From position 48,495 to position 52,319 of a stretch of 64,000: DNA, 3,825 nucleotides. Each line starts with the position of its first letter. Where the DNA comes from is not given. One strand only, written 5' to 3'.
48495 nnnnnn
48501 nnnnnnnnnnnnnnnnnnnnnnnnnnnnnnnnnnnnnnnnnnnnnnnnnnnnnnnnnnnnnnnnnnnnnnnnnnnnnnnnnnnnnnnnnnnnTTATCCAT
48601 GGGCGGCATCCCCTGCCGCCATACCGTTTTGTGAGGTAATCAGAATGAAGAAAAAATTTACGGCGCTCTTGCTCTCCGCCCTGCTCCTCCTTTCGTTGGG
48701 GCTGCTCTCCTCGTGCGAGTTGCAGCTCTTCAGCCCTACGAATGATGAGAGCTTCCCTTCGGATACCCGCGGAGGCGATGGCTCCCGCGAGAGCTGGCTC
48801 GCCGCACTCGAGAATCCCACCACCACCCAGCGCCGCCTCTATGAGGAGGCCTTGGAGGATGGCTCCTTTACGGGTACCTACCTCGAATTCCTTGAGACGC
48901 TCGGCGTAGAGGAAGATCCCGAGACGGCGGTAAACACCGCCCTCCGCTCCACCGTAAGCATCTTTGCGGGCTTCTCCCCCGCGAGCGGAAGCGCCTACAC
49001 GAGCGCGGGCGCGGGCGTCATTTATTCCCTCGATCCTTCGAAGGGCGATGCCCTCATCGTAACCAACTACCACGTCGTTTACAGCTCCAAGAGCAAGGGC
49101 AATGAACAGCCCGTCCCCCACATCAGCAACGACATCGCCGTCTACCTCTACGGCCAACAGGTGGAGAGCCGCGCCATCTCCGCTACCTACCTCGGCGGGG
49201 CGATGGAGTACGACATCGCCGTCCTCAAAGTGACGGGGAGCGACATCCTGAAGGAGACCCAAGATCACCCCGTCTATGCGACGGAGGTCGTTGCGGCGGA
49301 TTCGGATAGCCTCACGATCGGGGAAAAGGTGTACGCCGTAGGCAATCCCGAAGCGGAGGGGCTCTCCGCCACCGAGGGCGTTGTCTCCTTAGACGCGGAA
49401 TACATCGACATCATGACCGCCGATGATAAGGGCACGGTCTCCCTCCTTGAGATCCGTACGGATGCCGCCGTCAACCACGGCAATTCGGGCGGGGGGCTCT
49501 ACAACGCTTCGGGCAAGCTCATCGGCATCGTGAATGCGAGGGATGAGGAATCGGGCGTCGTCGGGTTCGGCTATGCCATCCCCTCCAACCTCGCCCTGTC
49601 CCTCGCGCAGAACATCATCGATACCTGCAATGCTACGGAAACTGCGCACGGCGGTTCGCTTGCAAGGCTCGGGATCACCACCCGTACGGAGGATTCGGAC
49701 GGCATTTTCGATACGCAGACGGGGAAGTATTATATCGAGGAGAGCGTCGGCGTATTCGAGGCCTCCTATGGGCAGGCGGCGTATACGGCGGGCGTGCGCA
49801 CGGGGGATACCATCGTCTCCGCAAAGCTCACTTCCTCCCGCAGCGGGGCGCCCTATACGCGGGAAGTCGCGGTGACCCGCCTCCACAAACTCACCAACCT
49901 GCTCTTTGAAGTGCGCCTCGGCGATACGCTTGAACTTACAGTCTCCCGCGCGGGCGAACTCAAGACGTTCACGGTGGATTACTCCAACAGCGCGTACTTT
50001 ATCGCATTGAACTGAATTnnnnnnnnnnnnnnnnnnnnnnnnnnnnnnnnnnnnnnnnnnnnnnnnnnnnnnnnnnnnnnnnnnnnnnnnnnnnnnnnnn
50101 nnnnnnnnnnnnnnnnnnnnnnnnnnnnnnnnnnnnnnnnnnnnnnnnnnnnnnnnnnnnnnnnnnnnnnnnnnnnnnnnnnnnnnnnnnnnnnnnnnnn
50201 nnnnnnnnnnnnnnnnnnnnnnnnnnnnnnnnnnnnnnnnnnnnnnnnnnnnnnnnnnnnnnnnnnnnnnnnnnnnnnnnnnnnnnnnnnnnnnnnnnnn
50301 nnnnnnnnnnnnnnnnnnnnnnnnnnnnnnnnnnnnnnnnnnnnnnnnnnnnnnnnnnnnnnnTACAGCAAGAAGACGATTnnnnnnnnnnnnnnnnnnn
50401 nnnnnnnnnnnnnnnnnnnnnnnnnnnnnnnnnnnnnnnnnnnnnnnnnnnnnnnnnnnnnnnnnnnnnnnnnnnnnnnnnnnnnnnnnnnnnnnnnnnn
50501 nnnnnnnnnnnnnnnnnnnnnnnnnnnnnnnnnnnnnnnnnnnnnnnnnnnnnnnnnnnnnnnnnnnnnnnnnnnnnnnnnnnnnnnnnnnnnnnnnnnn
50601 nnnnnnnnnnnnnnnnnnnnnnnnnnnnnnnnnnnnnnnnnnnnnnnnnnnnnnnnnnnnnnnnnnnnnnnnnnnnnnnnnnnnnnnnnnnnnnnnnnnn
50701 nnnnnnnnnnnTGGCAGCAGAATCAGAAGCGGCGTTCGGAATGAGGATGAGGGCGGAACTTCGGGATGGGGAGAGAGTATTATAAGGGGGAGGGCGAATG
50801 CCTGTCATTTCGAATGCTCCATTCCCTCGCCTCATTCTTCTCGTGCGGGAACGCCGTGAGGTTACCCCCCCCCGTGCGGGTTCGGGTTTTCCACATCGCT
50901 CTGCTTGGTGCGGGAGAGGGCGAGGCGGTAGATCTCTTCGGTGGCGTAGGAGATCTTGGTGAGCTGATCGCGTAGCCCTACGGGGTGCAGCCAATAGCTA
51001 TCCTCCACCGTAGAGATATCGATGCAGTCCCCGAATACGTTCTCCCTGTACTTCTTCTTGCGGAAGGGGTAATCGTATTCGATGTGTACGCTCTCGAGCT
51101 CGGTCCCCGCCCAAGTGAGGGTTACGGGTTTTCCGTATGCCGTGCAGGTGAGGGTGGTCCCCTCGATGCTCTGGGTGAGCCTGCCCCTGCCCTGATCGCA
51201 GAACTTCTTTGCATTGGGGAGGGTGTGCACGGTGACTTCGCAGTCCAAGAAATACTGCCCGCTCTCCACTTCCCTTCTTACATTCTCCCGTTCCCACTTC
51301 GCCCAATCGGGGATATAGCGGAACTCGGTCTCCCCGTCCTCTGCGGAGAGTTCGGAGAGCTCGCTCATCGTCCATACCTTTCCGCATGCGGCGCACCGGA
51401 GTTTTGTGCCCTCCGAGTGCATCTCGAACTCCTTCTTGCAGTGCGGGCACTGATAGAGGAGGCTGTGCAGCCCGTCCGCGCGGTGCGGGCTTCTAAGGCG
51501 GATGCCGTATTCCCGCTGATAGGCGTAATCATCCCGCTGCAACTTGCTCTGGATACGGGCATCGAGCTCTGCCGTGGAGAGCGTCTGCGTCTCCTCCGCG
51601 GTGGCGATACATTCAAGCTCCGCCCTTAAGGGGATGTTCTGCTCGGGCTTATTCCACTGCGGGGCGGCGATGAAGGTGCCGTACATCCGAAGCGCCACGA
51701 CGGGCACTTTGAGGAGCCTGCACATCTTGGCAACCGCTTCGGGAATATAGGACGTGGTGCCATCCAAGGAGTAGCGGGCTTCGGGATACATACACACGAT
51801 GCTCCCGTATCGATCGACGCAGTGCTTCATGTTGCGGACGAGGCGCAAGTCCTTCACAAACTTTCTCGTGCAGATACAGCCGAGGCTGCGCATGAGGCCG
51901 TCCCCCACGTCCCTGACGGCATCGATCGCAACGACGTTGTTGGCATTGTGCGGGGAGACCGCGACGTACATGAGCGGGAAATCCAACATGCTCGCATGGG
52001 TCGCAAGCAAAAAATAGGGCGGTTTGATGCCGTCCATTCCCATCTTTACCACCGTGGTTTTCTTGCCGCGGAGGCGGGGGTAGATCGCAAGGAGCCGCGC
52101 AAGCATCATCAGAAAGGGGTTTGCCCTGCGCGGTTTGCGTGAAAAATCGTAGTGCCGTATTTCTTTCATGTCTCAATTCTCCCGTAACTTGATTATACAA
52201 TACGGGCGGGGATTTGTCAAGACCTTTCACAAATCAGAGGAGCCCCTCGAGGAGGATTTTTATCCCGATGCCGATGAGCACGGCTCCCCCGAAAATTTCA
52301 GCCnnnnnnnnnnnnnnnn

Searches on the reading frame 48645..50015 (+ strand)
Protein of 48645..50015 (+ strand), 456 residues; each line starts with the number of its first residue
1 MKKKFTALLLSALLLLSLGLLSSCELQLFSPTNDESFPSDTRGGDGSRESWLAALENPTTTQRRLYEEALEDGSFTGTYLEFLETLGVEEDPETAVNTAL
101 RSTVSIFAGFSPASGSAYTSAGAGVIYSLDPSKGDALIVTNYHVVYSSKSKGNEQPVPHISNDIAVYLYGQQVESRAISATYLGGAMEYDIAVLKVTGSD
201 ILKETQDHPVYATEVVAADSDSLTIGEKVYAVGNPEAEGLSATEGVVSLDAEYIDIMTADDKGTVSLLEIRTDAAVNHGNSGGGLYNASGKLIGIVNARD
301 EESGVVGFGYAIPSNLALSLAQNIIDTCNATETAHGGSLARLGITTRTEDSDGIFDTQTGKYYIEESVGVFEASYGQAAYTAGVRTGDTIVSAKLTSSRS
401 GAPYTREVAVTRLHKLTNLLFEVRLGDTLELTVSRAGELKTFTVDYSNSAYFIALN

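Call 17: search_protein_families(library=pfam, proteins=[window:48645-50015:+])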
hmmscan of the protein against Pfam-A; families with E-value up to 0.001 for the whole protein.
window:48645-50015:+ (456 aa): 3 families
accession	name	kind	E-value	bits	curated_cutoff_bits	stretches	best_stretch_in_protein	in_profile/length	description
PF13365.12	Trypsin_2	-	1.1e-19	72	27.6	1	122-295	1-144/144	Trypsin-like peptidase domain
PF00089.32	Trypsin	-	2.8e-10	40.8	20.6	1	137-313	36-212/220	Trypsin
PF13180.12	PDZ_2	-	0.00094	19.9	27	0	342-444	3-78/80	PDZ domain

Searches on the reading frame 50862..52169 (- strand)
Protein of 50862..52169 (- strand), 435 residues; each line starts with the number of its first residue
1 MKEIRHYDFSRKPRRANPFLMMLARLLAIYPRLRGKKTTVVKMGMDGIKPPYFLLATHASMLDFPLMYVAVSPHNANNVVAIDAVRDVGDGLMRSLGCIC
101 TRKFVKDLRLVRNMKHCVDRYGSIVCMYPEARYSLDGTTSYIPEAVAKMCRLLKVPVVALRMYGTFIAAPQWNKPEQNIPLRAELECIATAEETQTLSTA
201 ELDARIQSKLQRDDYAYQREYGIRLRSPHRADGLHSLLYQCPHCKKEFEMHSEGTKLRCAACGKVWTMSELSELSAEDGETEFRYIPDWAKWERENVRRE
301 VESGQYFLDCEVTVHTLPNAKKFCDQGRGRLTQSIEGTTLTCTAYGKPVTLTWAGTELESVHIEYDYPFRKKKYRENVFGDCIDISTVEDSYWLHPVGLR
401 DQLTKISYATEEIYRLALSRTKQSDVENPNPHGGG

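Call 17: search_protein_families(library=pfam, proteins=[window:50862-52169:-])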
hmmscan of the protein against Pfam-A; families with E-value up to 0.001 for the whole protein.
window:50862-52169:- (435 aa): 2 families
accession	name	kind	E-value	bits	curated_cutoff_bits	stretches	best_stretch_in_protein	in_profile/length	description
PF01553.26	Acyltransferase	-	1.8e-06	28.3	23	1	49-161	13-130/132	Acyltransferase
PF13717.11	Zn_ribbon_4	-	1.7e-05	25.1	30.3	1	240-267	4-36/36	zinc-ribbon domain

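Call 23: find_encoding_contigs(protein=window:50862-52169:-, flank=3000, max_places=10)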
Protein window:50862-52169:- (435 aa): 2 contigs read that carry it; 2 places shown.
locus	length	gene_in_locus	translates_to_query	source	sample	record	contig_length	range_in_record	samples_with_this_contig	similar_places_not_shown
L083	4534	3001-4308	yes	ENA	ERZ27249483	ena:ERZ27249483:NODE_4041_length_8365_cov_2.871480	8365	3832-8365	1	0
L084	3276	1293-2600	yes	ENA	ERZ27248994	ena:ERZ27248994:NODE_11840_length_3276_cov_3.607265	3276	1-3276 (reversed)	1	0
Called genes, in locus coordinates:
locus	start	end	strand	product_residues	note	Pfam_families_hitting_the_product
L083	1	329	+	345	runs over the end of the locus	-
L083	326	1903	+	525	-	PF13091:PLDc_2, PF00614:PLDc (weak), PF13091:PLDc_2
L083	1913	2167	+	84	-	-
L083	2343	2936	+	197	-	PF02659:Mntp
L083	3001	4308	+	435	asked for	PF01553:Acyltransferase (weak), PF13717:Zn_ribbon_4 (faint)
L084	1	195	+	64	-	?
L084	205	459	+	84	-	-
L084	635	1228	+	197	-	PF02659:Mntp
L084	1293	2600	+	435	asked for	PF01553:Acyltransferase (weak), PF13717:Zn_ribbon_4 (faint)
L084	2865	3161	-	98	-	-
